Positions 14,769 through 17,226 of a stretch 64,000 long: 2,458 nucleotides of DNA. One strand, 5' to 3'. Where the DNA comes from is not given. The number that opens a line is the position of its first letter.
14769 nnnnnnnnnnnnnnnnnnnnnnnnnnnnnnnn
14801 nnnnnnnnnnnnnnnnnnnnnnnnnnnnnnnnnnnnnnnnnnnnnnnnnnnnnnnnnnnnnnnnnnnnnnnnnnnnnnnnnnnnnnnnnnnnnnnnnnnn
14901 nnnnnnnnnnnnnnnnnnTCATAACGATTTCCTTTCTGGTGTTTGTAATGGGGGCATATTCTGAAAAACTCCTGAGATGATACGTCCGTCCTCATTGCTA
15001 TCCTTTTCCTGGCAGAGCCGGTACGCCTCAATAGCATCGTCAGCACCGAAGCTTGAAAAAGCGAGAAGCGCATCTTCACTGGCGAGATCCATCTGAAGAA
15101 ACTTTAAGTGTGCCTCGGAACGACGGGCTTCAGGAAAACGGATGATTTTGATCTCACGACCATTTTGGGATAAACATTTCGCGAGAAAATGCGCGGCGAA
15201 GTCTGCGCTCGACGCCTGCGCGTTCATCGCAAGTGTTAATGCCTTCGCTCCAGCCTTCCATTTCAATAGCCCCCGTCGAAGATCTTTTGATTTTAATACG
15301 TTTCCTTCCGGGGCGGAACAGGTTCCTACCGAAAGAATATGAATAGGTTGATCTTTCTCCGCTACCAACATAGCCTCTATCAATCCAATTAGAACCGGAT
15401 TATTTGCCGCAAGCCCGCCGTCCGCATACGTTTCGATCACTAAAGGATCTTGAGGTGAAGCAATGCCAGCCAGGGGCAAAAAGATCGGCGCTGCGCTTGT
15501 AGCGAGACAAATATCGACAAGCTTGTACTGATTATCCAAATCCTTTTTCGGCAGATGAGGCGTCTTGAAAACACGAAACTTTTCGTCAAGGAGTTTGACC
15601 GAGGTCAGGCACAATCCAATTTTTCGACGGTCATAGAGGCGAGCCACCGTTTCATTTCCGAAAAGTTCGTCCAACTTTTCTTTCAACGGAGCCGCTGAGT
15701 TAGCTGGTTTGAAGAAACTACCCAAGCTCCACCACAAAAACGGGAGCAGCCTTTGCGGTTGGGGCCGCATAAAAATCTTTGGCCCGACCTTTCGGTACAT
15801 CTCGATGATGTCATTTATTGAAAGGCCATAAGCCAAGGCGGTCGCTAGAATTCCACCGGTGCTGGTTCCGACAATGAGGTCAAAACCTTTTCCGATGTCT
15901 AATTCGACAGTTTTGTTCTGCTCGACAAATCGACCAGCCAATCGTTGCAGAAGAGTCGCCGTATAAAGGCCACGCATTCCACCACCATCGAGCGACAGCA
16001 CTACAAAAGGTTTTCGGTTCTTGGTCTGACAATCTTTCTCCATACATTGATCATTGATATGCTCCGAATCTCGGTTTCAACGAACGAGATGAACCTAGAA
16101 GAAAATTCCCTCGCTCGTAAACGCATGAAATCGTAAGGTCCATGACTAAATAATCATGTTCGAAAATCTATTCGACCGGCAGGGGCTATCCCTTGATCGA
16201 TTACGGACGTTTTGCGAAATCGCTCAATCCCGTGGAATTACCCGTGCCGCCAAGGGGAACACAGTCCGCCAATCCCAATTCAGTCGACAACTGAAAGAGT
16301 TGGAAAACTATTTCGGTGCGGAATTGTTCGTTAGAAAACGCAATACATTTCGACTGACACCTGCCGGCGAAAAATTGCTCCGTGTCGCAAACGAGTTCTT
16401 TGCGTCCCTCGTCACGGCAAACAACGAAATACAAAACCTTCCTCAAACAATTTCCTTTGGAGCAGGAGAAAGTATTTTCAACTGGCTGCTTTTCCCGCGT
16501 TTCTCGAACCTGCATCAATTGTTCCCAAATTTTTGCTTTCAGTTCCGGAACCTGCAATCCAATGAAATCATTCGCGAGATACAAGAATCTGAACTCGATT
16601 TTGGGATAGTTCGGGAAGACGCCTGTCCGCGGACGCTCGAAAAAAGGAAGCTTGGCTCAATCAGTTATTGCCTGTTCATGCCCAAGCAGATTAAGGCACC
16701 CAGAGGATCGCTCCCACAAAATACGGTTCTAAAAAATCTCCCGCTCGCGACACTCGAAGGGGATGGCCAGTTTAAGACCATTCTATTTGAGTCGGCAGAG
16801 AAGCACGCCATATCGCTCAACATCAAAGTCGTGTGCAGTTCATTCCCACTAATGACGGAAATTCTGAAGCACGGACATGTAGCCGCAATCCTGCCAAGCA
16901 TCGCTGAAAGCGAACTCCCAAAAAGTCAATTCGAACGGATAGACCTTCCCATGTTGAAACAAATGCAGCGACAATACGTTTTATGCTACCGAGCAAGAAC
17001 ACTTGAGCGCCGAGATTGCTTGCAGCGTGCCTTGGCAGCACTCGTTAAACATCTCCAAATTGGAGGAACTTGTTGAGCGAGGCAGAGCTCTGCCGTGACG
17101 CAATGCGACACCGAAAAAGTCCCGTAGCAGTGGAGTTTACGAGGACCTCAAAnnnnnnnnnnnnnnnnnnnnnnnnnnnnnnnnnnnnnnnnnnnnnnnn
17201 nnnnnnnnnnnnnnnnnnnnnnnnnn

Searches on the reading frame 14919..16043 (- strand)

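Call 32: search_protein_families(library=pfam, proteins=[window:14919-16043:-], max_evalue=0.001)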
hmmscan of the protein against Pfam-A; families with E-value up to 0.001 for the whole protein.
window:14919-16043:- (374 aa): 1 family
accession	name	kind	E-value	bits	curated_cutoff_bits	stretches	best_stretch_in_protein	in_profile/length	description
PF01734.28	Patatin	-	5.7e-30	105.4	27.7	1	16-219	1-189/191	Patatin-like phospholipase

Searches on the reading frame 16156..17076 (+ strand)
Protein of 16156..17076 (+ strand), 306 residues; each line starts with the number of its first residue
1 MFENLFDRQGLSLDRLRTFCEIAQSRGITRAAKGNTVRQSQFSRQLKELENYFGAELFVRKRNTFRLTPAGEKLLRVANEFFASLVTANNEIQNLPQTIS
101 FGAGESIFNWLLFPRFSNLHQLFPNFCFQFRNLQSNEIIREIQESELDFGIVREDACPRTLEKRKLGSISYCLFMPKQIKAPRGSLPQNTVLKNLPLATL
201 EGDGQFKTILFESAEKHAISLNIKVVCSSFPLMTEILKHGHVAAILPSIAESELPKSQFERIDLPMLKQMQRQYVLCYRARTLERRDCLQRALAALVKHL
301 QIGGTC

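Call 32: search_protein_families(library=pfam, proteins=[window:16156-17076:+], max_evalue=0.001)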
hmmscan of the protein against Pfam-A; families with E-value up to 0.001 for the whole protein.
window:16156-17076:+ (306 aa): 2 families
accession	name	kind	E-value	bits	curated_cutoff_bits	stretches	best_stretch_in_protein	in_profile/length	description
PF03466.25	LysR_substrate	-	3.9e-21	75.8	28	1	97-286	6-195/209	LysR substrate binding domain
PF00126.33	HTH_1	-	3.5e-17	62.6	26.6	1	13-72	1-60/60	Bacterial regulatory helix-turn-helix protein, lysR family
